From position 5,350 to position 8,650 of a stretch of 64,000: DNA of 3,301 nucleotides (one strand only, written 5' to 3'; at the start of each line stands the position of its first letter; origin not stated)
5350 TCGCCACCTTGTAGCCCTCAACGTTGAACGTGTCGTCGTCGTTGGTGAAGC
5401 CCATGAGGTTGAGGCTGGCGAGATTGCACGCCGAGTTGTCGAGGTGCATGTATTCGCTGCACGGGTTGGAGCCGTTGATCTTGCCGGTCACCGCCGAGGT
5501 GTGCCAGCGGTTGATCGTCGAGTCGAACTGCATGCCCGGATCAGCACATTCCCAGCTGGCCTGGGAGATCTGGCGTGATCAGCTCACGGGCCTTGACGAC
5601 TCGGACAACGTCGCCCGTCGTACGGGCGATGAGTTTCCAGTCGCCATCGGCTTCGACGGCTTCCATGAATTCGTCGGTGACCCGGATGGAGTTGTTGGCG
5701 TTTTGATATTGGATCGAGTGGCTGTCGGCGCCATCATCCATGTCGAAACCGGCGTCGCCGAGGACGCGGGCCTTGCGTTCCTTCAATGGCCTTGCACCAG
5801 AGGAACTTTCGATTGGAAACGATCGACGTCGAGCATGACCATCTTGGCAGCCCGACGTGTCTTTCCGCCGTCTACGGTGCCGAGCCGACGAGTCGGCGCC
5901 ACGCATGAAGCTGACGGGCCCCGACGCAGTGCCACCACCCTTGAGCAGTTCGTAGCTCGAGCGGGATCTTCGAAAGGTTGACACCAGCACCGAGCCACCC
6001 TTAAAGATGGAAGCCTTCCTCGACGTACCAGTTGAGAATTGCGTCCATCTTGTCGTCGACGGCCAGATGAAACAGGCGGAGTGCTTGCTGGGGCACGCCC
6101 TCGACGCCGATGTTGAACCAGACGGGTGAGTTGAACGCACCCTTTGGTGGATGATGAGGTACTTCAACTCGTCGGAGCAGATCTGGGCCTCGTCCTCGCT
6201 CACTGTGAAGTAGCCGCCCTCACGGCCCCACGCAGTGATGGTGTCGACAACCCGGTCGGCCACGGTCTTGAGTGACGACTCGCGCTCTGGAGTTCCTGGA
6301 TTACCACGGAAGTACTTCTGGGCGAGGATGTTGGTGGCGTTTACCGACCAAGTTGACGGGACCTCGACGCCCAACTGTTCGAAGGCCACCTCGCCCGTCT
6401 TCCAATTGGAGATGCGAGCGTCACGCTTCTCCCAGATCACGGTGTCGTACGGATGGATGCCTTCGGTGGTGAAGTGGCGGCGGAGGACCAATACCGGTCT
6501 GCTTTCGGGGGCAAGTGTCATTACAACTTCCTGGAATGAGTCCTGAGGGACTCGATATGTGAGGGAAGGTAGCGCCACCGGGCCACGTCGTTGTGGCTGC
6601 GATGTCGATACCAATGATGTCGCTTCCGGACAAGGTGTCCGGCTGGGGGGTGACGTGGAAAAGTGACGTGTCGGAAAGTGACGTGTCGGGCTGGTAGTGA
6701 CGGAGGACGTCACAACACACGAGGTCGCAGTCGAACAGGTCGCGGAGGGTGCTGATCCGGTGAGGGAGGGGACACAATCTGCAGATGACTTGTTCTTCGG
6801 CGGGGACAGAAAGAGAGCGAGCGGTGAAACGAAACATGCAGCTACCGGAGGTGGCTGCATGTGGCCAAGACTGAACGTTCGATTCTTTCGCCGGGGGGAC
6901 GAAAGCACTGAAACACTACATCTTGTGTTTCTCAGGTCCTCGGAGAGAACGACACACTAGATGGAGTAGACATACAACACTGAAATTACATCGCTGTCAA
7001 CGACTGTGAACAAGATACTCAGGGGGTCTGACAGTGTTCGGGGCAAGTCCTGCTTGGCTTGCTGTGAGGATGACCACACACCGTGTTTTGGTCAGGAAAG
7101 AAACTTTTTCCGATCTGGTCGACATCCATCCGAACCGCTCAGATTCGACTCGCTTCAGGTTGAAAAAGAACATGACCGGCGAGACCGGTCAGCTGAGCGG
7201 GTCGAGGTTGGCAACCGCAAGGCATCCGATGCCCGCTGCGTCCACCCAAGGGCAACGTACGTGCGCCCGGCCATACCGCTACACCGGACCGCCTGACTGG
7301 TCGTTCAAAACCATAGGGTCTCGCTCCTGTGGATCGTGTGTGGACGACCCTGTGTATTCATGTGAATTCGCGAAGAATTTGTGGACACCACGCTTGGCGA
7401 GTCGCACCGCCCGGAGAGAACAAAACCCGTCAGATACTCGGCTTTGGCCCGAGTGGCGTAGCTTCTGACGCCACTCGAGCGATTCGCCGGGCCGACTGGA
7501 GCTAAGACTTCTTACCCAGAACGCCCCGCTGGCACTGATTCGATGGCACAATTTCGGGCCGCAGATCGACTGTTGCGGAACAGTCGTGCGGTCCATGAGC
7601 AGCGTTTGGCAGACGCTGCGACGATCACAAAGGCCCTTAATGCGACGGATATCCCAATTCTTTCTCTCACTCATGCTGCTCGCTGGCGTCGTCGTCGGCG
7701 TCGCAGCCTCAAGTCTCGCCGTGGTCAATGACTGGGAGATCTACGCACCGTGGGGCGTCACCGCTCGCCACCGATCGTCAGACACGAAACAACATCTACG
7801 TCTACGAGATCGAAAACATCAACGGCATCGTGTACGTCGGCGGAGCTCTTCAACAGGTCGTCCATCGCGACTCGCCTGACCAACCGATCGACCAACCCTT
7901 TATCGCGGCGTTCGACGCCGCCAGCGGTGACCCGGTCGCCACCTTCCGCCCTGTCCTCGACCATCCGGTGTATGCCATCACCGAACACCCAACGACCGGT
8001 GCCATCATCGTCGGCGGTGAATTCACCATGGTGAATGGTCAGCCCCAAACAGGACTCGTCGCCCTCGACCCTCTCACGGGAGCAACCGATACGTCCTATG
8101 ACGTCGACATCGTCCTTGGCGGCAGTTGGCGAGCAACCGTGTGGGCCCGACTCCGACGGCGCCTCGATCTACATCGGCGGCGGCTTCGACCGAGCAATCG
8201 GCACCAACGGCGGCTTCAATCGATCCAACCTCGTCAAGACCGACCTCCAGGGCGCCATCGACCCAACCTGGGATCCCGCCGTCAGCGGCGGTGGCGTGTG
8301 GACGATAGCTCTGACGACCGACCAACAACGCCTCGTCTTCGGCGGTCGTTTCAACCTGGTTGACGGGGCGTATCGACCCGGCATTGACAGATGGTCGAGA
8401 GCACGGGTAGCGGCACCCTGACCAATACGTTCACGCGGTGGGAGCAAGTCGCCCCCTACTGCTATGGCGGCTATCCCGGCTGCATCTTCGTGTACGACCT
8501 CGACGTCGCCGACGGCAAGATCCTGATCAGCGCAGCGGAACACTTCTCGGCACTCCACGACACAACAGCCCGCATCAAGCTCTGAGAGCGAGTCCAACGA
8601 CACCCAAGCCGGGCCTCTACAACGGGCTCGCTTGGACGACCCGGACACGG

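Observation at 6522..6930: Unusually long (~390 nt) structured leader upstream of nrdJ: NrdR box, hairpin with T-tract, tandem ACGTCAC repeats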

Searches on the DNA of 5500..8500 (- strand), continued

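Call 57: search_with_rna_model(model_id=R1, sources=[window, L019, L017, L022, L023, L002, L025, L112], max_evalue=0.004, make_alignment=true, show_alignments=8)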
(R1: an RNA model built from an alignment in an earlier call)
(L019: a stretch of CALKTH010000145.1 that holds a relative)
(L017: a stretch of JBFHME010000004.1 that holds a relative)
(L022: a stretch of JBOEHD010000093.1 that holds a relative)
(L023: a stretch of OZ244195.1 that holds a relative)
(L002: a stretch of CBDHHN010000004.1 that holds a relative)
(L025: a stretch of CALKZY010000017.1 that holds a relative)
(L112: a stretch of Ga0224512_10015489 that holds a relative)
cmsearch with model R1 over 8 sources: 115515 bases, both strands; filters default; matches with E-value up to 0.004: 8.
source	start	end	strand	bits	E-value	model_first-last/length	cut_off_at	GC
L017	3045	3203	+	147.7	1.6e-35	1-161/161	no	0.63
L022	3106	3268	+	145.3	6.5e-35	1-161/161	no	0.58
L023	3151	3306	+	141.1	7.3e-34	1-161/161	no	0.63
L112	1320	1485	+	125.1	7.3e-30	1-161/161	no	0.64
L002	3383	3535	+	115.9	1.5e-27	1-161/161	no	0.65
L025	3189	3390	+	109.5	6.1e-26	1-161/161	no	0.56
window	7169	7297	-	28.3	1.4e-05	1-161/161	no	0.67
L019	3699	3883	+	19.5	0.0023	1-161/161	no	0.62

Alignment A5: 8 matches aligned to the model, 275 columns, each read 5' to 3' on its own strand. Consensus structure (alignment columns), stored with it:
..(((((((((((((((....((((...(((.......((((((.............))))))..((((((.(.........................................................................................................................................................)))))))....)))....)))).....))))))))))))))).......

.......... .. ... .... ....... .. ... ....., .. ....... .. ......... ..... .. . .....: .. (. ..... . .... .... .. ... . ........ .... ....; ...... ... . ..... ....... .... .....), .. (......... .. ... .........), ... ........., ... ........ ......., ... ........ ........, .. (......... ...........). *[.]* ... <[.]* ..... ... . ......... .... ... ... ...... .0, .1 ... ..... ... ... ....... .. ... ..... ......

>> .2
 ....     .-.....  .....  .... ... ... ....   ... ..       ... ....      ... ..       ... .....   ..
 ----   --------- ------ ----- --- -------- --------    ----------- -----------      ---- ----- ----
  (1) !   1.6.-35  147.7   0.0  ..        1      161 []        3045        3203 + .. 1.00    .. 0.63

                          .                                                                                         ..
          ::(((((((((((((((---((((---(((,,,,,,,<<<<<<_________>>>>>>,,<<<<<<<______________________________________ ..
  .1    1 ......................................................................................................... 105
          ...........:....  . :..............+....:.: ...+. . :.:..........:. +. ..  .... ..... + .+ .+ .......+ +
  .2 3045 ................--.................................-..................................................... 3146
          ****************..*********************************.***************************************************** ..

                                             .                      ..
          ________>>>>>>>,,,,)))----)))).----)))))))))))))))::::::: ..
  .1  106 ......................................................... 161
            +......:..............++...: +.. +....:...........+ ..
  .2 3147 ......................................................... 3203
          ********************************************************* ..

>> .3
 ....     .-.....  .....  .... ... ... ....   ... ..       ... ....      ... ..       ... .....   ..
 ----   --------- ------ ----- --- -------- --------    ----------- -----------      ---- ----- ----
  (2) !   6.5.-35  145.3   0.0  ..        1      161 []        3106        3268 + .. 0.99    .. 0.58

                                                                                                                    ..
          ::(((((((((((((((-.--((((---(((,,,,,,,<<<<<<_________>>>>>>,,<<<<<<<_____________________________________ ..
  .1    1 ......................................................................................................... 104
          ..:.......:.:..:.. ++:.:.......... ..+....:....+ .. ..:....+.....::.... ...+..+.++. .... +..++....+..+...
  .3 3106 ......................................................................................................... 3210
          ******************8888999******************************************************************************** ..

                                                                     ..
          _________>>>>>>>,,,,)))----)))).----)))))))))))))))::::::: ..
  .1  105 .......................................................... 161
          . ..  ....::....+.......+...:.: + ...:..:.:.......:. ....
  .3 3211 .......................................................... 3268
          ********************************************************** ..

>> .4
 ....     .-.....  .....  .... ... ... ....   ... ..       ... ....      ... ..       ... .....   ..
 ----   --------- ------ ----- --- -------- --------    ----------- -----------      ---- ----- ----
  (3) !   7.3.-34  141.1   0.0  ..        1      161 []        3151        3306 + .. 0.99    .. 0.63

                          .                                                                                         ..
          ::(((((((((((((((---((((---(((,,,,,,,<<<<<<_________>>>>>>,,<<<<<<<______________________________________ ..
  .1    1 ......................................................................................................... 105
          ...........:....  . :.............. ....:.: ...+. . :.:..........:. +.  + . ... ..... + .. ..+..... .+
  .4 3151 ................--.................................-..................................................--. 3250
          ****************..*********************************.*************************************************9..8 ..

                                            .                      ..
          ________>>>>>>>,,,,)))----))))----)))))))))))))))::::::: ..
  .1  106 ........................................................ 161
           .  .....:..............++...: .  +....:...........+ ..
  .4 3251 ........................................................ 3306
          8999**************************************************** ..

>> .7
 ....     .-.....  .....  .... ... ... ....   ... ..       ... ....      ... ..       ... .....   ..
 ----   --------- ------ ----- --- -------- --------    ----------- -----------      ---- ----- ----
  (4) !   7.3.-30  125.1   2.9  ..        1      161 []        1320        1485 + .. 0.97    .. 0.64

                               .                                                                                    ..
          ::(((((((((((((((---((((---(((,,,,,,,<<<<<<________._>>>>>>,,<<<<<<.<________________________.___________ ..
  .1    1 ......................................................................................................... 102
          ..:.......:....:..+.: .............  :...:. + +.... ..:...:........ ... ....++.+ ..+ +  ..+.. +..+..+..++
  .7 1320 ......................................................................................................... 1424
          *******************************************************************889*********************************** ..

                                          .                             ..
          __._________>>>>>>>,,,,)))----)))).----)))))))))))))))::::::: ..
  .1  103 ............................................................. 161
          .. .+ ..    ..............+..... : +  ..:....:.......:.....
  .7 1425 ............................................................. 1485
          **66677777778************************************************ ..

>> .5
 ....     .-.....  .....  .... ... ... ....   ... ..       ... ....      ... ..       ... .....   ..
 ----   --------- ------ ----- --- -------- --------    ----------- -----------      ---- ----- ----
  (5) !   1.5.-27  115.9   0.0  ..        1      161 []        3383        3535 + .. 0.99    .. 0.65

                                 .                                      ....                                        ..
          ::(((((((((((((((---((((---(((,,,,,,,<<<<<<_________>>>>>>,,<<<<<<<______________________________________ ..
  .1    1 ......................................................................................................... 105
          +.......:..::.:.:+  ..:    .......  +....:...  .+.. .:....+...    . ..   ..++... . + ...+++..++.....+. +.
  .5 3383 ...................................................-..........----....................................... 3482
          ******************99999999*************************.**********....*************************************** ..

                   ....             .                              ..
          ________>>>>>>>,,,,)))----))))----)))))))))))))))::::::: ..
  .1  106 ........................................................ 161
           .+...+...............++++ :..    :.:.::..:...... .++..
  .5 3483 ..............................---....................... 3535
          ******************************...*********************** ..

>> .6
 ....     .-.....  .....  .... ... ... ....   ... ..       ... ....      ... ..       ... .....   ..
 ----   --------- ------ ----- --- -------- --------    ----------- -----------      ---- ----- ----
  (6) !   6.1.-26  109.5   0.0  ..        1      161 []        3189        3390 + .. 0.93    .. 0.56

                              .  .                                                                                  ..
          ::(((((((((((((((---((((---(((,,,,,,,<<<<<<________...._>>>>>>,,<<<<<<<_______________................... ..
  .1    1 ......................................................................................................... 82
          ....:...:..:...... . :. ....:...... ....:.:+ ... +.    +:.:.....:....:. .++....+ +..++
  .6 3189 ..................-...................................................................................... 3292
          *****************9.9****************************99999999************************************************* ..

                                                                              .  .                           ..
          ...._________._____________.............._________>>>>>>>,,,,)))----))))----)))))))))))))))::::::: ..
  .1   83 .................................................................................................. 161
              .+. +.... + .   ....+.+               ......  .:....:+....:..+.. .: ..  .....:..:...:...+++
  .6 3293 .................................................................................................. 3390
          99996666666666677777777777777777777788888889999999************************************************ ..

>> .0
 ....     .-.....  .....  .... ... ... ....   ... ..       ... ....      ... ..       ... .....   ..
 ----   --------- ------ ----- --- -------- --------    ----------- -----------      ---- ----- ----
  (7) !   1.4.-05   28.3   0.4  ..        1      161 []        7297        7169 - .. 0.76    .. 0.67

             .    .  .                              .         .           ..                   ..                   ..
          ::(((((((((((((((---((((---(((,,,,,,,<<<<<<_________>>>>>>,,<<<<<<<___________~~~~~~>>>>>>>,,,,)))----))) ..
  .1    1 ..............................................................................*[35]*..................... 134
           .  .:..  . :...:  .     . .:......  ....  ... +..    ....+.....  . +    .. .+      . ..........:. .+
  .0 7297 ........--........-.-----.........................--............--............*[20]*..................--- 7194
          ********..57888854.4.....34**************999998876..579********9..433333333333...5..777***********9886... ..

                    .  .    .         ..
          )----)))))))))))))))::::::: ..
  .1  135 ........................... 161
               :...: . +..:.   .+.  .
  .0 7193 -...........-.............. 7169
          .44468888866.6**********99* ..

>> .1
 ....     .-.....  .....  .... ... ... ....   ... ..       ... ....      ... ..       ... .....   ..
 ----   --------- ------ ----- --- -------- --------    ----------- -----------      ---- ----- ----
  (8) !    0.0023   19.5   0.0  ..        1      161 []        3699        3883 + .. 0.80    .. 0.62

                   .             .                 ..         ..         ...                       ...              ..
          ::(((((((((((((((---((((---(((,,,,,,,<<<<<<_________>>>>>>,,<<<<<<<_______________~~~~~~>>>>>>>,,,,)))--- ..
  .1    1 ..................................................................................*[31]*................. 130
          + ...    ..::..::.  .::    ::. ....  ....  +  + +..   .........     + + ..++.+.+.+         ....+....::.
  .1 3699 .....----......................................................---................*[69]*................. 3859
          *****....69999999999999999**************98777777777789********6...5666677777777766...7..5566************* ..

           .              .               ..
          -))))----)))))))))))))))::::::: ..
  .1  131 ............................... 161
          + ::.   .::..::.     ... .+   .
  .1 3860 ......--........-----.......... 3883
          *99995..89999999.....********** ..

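Call 61: search_rna_families(source=window, start=7140, end=7340, threshold=evalue, max_evalue=10, show_alignments=2)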
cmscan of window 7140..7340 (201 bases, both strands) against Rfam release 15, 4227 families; matches with E-value up to 10: 2.
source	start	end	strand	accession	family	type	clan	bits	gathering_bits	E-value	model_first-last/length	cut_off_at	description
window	7172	7262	-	RF02236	asX2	Gene; sRNA;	-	18.2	70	0.17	1-87/87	no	Xanthomonas sRNA asX2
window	7207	7239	-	RF01340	CRISPR-DR29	Gene; CRISPR;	-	13.9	39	2.7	1-37/37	no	CRISPR RNA direct repeat element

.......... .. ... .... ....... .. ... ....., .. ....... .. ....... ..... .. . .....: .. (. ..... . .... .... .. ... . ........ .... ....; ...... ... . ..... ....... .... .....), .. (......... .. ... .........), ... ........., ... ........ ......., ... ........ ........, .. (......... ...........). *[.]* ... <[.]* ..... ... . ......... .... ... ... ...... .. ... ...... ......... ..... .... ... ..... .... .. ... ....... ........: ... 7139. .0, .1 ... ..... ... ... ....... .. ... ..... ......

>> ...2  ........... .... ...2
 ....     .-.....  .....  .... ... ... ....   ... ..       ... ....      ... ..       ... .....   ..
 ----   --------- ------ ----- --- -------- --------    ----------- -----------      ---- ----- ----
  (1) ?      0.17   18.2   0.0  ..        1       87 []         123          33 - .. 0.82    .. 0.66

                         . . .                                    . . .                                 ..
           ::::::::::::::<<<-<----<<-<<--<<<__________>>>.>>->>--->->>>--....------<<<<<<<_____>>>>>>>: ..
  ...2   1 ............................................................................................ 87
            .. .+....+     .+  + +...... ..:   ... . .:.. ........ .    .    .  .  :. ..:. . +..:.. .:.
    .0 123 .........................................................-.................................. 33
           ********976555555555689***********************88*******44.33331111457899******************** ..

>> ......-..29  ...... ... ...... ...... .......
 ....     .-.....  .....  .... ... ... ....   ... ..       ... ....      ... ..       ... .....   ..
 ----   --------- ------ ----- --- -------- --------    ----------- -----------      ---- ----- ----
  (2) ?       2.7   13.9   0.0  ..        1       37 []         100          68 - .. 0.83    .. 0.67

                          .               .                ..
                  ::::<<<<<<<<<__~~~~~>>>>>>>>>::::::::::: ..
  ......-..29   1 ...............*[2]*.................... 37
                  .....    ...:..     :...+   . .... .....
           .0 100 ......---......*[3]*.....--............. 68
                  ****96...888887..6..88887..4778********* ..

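Call 62: search_rna_families(source=window, start=6500, end=6990, threshold=evalue, max_evalue=10)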
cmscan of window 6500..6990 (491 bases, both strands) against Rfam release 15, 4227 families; matches with E-value up to 10: 3.
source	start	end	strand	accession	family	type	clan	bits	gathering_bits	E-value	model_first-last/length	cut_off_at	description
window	6500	6551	+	RF00844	mir-67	Gene; miRNA;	-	16.1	53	0.83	32-84/84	5'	mir-67 microRNA precursor family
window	6876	6914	+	RF01332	CRISPR-DR19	Gene; CRISPR;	-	16.1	40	5.8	1-37/37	no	CRISPR RNA direct repeat element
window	6536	6548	+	RF01126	sR41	Gene; snRNA; snoRNA; CD-box;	-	10.1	54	7.8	41-53/53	no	Small nucleolar RNA sR41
